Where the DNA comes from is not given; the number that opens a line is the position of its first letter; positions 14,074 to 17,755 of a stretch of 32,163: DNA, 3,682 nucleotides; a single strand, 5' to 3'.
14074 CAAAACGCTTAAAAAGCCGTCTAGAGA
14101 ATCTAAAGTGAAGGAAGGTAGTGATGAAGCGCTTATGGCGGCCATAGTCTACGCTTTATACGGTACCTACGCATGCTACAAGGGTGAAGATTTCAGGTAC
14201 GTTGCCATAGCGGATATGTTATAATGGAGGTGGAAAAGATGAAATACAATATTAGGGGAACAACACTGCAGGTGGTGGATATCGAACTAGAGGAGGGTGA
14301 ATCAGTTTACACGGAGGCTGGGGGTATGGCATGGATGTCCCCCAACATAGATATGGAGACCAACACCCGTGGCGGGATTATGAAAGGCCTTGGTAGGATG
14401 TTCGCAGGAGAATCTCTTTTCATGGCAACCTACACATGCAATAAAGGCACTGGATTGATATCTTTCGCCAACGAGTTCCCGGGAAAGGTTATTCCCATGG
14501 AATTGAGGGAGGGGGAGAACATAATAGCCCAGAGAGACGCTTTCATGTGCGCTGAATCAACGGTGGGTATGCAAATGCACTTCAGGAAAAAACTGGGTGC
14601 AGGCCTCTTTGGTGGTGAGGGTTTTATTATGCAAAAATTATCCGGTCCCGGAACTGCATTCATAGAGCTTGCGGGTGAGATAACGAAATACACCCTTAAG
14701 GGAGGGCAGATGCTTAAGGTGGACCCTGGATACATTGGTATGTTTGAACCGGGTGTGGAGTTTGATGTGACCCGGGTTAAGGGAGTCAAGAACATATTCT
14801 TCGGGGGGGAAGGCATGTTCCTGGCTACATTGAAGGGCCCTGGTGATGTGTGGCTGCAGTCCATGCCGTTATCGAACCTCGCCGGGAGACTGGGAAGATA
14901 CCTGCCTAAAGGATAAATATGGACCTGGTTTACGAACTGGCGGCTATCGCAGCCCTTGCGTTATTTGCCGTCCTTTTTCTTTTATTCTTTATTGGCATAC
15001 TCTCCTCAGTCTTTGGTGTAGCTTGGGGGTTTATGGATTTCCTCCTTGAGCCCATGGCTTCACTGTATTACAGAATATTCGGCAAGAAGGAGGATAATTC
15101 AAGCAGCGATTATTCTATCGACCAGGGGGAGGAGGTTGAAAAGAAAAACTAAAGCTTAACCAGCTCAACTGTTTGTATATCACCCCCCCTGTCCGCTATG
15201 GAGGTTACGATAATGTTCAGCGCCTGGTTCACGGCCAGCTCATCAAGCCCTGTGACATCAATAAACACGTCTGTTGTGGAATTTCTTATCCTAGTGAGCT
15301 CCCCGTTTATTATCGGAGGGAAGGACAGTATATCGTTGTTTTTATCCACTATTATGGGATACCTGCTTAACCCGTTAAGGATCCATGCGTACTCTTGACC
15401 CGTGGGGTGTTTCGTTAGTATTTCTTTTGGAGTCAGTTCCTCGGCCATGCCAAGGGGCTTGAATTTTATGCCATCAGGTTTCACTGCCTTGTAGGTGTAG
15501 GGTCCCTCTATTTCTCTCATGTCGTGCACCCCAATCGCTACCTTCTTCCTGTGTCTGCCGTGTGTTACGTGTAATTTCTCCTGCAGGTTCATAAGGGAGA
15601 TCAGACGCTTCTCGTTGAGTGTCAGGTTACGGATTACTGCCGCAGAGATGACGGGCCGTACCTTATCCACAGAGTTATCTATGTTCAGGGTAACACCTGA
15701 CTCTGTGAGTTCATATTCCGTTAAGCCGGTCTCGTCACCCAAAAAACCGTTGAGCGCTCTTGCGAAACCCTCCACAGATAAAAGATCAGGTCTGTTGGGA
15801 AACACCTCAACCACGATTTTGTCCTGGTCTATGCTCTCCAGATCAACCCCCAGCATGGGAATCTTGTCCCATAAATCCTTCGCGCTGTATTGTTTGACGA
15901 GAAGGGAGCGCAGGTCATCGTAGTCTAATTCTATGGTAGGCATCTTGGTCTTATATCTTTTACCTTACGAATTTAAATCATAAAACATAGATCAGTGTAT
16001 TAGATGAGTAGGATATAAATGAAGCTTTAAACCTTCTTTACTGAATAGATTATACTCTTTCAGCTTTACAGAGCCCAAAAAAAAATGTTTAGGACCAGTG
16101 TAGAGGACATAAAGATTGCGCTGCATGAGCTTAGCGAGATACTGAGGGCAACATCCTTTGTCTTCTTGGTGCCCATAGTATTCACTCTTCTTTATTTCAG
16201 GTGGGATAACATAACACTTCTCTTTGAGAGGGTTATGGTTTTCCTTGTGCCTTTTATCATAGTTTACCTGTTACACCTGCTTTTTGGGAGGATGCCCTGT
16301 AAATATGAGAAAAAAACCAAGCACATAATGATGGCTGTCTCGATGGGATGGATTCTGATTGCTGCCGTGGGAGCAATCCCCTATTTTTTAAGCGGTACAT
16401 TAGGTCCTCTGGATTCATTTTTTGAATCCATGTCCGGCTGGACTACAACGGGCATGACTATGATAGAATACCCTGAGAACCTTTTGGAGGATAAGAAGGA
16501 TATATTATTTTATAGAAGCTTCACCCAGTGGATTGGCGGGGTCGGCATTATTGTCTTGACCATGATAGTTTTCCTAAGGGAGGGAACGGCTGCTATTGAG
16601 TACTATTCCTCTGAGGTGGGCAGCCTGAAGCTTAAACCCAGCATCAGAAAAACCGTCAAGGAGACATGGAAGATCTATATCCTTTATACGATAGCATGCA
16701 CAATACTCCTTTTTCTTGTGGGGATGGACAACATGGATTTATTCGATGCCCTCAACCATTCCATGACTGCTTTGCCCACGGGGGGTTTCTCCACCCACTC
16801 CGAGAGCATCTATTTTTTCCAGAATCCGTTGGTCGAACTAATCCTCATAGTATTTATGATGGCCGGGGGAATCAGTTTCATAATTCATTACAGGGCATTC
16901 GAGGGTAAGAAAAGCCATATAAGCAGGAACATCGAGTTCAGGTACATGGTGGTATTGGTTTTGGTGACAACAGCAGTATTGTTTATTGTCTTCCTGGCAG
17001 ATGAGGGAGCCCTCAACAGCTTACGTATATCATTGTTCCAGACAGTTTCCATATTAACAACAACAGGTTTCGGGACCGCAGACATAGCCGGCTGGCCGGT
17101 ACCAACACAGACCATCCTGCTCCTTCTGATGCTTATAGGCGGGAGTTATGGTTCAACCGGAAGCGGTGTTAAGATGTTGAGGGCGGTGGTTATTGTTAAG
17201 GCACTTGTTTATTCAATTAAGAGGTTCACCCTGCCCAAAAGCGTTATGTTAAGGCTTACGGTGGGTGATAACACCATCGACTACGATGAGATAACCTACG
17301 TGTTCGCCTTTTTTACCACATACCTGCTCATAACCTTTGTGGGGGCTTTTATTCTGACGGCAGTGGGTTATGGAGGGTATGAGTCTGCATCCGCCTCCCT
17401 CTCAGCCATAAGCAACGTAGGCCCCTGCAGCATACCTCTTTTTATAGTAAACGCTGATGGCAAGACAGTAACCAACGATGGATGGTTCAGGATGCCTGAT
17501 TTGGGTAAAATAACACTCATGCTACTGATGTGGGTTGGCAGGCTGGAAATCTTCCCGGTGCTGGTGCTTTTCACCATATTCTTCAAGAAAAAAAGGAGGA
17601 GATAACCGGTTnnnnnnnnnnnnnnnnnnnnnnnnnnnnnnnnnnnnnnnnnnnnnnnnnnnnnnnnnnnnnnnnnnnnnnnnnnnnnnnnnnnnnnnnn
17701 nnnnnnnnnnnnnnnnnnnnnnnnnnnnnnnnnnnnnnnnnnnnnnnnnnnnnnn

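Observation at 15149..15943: Free-standing PheRS-beta editing module: trans-editing factor or split gene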

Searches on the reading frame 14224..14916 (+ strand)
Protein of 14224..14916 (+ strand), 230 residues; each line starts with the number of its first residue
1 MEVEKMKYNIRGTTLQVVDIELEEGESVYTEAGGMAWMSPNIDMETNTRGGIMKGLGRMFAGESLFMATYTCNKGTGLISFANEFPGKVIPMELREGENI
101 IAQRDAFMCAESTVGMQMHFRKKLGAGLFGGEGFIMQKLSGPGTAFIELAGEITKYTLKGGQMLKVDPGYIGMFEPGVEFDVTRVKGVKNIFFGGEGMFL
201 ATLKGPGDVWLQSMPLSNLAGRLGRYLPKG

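Call 3: search_protein_families(library=pfam, proteins=[window:14224-14916:+], max_evalue=0.01)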
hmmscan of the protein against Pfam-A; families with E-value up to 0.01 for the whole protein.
window:14224-14916:+ (230 aa): 1 family
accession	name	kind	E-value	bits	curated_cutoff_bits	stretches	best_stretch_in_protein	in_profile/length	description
PF01987.23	AIM24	-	5.2e-73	245.6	25.7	1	8-214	1-205/205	Mitochondrial biogenesis AIM24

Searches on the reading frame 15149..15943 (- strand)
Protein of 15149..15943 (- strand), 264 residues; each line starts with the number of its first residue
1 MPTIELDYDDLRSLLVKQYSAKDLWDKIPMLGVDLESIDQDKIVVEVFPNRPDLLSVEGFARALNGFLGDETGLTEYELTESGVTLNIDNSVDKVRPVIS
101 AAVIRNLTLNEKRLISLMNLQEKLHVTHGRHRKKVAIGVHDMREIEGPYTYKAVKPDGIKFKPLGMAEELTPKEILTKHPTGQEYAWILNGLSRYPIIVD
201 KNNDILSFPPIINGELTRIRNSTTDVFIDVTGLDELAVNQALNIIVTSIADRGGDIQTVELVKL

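Call 3: search_protein_families(library=pfam, proteins=[window:15149-15943:-], max_evalue=0.01)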
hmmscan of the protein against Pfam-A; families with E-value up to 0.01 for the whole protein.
window:15149-15943:- (264 aa): 2 families
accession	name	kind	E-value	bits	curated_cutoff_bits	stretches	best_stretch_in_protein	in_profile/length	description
PF03483.22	B3_4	-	1.7e-09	37.9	29.3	1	117-241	38-135/174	B3/4 domain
PF18262.7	PhetRS_B1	-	8.4e-07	29.6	26.8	1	1-69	1-82/83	Phe-tRNA synthetase beta subunit B1 domain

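Call 4: search_protein_families(library=ncbifam, proteins=[window:15149-15943:-], max_evalue=0.01)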
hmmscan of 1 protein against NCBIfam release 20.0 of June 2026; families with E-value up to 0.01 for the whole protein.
window:15149-15943:- (264 aa): 2 families
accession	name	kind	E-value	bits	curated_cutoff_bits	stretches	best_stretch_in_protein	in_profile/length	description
TIGR00471.1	pheT_arch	equivalog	3.6e-97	326.1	282.65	1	1-262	1-264/551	phenylalanine--tRNA ligase subunit beta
TIGR00472.1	pheT_bact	equivalog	2e-07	29.7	402.65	1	30-113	145-234/798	phenylalanine--tRNA ligase subunit beta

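Call 5: search_solved_structures(query=window:15149-15943:-, max_evalue=0.01, show_alignments=3)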
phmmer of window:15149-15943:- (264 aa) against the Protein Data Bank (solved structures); distinct sequences matched with E-value up to 0.01: 6.
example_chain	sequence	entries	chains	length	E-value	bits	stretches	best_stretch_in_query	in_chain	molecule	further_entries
2cxi_A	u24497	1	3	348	5.6e-53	183.4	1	1-262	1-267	Phenylalanyl-tRNA synthetase beta chain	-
8s8b_C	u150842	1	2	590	5.8e-37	130.9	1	34-249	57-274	Phenylalanyl-tRNA Synthetase beta subunit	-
3l4g_B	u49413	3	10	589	2.4e-36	128.9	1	45-260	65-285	Phenylalanyl-tRNA synthetase beta chain | Phenylalanine--tRNA ligase beta subunit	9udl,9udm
7dpi_B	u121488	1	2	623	1.7e-34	122.8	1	1-250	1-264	Phenylalanyl-tRNA synthetase beta subunit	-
7by6_B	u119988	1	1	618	2.6e-32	115.7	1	2-250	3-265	Phenylalanyl-tRNA synthetase beta chain, putative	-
6zxd_k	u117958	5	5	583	6.5e-20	75.1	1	84-239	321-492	Leucine-rich repeat-containing protein 47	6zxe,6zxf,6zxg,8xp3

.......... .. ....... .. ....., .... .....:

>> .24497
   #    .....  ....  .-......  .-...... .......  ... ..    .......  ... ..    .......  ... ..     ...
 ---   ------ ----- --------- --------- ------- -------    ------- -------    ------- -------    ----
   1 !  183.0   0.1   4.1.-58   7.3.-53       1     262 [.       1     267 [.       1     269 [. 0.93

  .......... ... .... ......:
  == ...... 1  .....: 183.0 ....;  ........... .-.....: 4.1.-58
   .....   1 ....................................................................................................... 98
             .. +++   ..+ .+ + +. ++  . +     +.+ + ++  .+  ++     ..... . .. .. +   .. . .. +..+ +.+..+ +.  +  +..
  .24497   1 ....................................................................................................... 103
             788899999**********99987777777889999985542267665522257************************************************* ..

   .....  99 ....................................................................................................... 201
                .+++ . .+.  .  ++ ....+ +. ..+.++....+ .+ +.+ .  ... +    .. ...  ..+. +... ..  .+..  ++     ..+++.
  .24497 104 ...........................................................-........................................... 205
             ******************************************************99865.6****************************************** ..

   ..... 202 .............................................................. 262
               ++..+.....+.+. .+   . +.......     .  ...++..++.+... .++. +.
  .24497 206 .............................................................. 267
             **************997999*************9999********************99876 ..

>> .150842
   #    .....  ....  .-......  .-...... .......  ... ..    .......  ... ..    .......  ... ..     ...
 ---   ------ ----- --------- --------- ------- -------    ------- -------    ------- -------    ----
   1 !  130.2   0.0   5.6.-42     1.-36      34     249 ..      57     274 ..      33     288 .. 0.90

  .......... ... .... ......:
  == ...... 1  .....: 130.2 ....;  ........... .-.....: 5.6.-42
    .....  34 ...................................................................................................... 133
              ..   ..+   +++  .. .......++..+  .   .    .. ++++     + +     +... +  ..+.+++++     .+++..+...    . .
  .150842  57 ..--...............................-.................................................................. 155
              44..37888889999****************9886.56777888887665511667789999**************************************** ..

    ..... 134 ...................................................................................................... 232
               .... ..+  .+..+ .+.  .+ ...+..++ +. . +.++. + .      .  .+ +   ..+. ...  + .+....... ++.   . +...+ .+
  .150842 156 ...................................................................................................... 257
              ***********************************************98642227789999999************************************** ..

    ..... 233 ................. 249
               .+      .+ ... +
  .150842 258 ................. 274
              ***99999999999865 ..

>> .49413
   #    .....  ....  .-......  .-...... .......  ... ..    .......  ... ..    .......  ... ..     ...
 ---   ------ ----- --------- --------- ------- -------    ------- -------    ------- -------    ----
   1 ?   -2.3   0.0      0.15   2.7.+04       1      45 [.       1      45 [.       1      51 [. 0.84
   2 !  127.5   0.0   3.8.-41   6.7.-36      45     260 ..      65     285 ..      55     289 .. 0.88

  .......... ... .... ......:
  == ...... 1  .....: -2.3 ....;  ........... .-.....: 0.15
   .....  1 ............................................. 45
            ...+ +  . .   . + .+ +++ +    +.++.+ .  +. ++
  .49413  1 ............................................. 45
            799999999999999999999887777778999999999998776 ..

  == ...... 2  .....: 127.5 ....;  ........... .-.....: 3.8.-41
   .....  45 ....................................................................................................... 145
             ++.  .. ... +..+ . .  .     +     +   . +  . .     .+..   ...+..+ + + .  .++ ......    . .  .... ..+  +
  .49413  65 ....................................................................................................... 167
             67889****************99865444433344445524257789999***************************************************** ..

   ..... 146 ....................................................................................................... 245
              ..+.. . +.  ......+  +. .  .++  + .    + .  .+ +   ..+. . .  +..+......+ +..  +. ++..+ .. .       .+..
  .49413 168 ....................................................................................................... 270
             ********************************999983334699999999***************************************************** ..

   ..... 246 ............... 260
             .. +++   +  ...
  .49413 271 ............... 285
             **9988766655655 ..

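Call 14: find_related_loci(query=window:15149-15943:-, collection=genome_contigs, flank=3000)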
Query window:15149-15943:- (264 aa) in genome_contigs; peptide patterns used: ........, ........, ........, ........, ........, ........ (x = any residue, [..] = any of these).
599 stretches matched a pattern (row limit reached: there are more); 539 encode a relative of the query (tblastn E <= 1e-3); the best 80 are kept; 80 distinct loci.
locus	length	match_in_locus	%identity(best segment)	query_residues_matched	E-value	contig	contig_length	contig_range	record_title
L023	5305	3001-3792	86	1-264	6e-153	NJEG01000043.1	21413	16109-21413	MAG: Candidatus Altiarchaeales archaeon ex4484_2 ex4484_2_scaffold_10618_length_21413__count_6243, whole genome shotgun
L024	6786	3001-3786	73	1-262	5e-129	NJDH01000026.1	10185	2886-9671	MAG: Candidatus Altiarchaeales archaeon ex4484_96 ex4484_96_scaffold_4405_length_10185__count_1113, whole genome shotgun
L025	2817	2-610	84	60-262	3e-119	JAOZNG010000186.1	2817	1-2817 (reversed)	MAG: archaeon isolate GMC4.concoct.133_sub GMC4_86908_length_2817_cov_5.111151, whole genome shotgun sequence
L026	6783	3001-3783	61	1-261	2e-106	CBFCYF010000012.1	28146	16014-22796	MAG TPA_asm: uncultured archaeon isolate SRR26215687_concoct_40 genome assembly, contig: ERZ25073490.355, whole genome s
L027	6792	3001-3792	60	1-264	7e-106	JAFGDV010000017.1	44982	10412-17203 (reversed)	MAG: Candidatus Altiarchaeota archaeon isolate Zod_Metabat.1191 k87_5447342, whole genome shotgun sequence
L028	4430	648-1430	60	1-261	6e-106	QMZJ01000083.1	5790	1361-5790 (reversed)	MAG: Candidatus Altiarchaeales archaeon isolate B52_G2 B52_Guay2_scaffold_08377, whole genome shotgun sequence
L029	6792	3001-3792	59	1-264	2e-104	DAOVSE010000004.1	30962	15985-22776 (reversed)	MAG TPA_asm: Candidatus Altiarchaeota archaeon isolate CSMAG_1619 CSMAG_1619_k141_1860802_length_30962_cov_54.5889, whol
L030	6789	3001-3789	57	1-262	8e-104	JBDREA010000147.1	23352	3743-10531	MAG: Candidatus Altiarchaeota archaeon isolate MEGAHIT-group-1.290 k141_11342923, whole genome shotgun sequence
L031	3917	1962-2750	60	1-263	8e-105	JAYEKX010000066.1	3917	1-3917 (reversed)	MAG: Candidatus Altiarchaeota archaeon isolate MAG126 MAG126_66, whole genome shotgun sequence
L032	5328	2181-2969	59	1-263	2e-103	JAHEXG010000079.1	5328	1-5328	MAG: Candidatus Altiarchaeales archaeon isolate nzgw1 NODE_21374_length_5329_cov_2.817012, whole genome shotgun sequence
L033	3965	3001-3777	60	1-259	6e-103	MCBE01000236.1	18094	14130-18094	Candidatus Altiarchaeales archaeon WOR_SM1_SCG NODE_41_length_18094_cov_801.406_ID_129, whole genome shotgun sequence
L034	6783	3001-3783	58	1-261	1e-102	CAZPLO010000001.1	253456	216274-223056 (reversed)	MAG TPA_asm: uncultured archaeon isolate binchicken_co17_325 genome assembly, contig: NODE_56_length_253456_cov_7.846713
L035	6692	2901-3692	59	1-264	2e-102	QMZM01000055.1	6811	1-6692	MAG: Candidatus Altiarchaeales archaeon isolate B22_G2 B22_Guay2_scaffold_05703, whole genome shotgun sequence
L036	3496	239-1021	58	1-261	1e-102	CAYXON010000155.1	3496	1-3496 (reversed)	MAG TPA_asm: uncultured archaeon isolate SRP178699_co1_62 genome assembly, contig: NODE_42409_length_3496_cov_3.754432,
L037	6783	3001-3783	57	1-261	3e-101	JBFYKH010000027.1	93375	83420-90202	MAG: Candidatus Altiarchaeota archaeon isolate PPR_0001 k121_5432993, whole genome shotgun sequence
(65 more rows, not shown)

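Call 50: find_homologous_proteins(query=window:15149-15943:-, max_evalue=1e-10)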
Query window:15149-15943:- (264 aa): 506 proteins with E <= 1e-10 among 1739 candidates; the best 120 are listed.
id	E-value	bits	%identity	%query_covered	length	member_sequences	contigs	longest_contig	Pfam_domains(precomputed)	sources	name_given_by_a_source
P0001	9.3e-169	578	100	100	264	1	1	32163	PF03483.23,PF18262.8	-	-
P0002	1.1e-145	502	87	99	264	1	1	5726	PF03483.23,PF18262.8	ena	-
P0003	4.7e-145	500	86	100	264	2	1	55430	PF03483.23,PF18262.8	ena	-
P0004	3.4e-120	418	73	99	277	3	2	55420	PF03483.23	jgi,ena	-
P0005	2.1e-117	409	71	100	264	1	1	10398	PF03483.23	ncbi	-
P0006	4.1e-112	392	67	100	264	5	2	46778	PF03483.23,PF18262.8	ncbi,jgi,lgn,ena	-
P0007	2.6e-106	373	62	99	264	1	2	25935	PF03483.23,PF18262.8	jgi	-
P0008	5.7e-104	365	62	100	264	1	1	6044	PF03483.23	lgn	-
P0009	3.3e-103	363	60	99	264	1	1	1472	PF03483.23,PF18262.8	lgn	-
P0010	5.8e-103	362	61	100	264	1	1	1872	PF03483.23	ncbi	-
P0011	8.7e-103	361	60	99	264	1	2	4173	PF03483.23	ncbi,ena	-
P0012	1.4e-102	361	59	99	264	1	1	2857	PF03483.23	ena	-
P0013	2.4e-102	360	62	99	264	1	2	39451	PF03483.23,PF18262.8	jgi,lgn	jgi:phenylalanyl-tRNA synthetase beta chain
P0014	2.6e-102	360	61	100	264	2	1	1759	PF03483.23,PF18262.8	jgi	-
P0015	1.6e-101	357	59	100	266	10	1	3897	PF03483.23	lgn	-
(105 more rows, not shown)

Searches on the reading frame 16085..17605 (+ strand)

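Call 3: search_protein_families(library=pfam, proteins=[window:16085-17605:+], max_evalue=0.01)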
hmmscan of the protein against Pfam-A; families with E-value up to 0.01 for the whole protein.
window:16085-17605:+ (506 aa): 1 family
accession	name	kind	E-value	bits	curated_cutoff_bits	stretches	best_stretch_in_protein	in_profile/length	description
PF02386.22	TrkH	-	1.2e-61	209.2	27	1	71-499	25-493/502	Cation transport protein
